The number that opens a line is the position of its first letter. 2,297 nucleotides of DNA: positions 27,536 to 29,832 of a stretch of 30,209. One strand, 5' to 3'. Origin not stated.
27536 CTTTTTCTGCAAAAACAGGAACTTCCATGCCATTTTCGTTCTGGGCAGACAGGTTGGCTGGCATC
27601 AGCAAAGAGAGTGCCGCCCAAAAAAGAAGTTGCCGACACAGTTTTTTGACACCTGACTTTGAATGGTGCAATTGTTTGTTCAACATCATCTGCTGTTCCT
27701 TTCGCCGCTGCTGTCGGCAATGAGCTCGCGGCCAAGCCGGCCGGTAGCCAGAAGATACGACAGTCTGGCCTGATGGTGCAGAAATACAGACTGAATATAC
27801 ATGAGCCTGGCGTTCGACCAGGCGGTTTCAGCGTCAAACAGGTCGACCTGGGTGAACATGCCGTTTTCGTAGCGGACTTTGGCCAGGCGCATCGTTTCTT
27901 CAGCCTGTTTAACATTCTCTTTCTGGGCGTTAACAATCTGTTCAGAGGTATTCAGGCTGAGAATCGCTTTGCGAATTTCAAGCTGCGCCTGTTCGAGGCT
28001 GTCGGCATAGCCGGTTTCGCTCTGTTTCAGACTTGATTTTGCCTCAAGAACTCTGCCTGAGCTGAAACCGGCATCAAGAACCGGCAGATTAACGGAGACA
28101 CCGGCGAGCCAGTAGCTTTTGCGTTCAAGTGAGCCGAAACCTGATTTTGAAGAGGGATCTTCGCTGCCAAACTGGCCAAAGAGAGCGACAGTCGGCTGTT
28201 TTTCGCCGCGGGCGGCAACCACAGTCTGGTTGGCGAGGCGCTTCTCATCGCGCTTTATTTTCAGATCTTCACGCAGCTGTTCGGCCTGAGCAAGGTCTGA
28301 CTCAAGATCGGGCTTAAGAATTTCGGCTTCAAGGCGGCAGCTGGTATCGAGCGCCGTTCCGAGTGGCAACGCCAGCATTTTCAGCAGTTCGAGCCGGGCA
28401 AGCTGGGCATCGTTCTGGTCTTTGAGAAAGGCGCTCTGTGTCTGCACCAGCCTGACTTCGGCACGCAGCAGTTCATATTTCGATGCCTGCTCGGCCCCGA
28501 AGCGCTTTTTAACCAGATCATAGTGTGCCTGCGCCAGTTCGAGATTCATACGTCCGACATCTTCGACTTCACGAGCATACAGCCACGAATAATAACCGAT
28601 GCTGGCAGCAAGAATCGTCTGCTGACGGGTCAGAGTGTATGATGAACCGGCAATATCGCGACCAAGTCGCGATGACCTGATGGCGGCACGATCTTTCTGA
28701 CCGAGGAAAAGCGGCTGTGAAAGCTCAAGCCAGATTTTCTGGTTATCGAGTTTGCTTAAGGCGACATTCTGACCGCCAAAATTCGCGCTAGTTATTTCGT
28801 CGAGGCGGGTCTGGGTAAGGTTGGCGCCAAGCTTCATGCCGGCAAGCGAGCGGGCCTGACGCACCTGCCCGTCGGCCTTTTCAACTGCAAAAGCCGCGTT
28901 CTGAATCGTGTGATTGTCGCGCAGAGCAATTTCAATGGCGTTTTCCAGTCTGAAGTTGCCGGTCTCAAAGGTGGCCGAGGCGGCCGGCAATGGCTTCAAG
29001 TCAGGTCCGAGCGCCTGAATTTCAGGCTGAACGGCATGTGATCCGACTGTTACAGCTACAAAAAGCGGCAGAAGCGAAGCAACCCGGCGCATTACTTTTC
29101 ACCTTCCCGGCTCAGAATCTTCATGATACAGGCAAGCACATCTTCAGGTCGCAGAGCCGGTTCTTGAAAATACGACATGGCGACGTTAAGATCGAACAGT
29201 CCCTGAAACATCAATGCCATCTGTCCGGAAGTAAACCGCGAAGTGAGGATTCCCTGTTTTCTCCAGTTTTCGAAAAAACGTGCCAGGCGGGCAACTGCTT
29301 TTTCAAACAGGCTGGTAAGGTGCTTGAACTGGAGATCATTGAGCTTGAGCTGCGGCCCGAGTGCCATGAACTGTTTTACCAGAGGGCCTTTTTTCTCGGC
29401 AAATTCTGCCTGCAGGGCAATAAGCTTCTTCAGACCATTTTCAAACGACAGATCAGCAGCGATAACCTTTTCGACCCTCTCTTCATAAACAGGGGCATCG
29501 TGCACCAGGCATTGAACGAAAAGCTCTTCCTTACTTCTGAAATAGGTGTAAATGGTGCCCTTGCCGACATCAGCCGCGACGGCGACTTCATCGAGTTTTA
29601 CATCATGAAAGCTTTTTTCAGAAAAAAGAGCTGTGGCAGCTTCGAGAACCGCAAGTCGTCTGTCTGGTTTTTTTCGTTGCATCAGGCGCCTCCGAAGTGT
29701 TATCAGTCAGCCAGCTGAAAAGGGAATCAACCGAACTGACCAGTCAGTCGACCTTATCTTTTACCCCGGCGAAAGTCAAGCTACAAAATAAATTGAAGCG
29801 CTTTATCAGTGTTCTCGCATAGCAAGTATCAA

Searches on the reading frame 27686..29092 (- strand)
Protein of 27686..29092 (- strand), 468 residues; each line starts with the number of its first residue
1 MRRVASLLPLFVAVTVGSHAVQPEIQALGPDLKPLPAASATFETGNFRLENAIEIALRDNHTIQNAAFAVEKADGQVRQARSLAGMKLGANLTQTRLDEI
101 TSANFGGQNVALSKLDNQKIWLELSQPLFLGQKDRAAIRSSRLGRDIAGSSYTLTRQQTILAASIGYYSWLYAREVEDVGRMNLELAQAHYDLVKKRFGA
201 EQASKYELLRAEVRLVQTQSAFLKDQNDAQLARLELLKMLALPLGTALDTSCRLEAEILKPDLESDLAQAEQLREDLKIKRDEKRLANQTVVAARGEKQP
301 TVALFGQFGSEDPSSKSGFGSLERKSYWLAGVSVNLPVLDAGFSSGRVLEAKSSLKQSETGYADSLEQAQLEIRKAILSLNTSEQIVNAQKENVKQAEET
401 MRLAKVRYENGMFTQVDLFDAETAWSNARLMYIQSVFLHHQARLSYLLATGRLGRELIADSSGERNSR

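Call 70: search_protein_families(library=pfam, proteins=[window:27686-29092:-], max_evalue=0.001)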
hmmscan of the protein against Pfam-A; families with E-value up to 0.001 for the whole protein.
window:27686-29092:- (468 aa): 1 family
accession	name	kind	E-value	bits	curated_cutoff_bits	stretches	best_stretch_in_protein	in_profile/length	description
PF02321.23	OEP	-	2.8e-47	161.4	22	2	264-451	2-187/187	Outer membrane efflux protein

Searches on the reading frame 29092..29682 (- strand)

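Call 70: search_protein_families(library=pfam, proteins=[window:29092-29682:-], max_evalue=0.001)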
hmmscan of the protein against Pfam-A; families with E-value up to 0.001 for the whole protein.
window:29092-29682:- (196 aa): 1 family
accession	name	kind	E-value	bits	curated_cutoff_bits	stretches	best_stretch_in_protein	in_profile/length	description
PF00440.29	TetR_N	-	5.4e-16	58.5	24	1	13-57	2-46/47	Bacterial regulatory proteins, tetR family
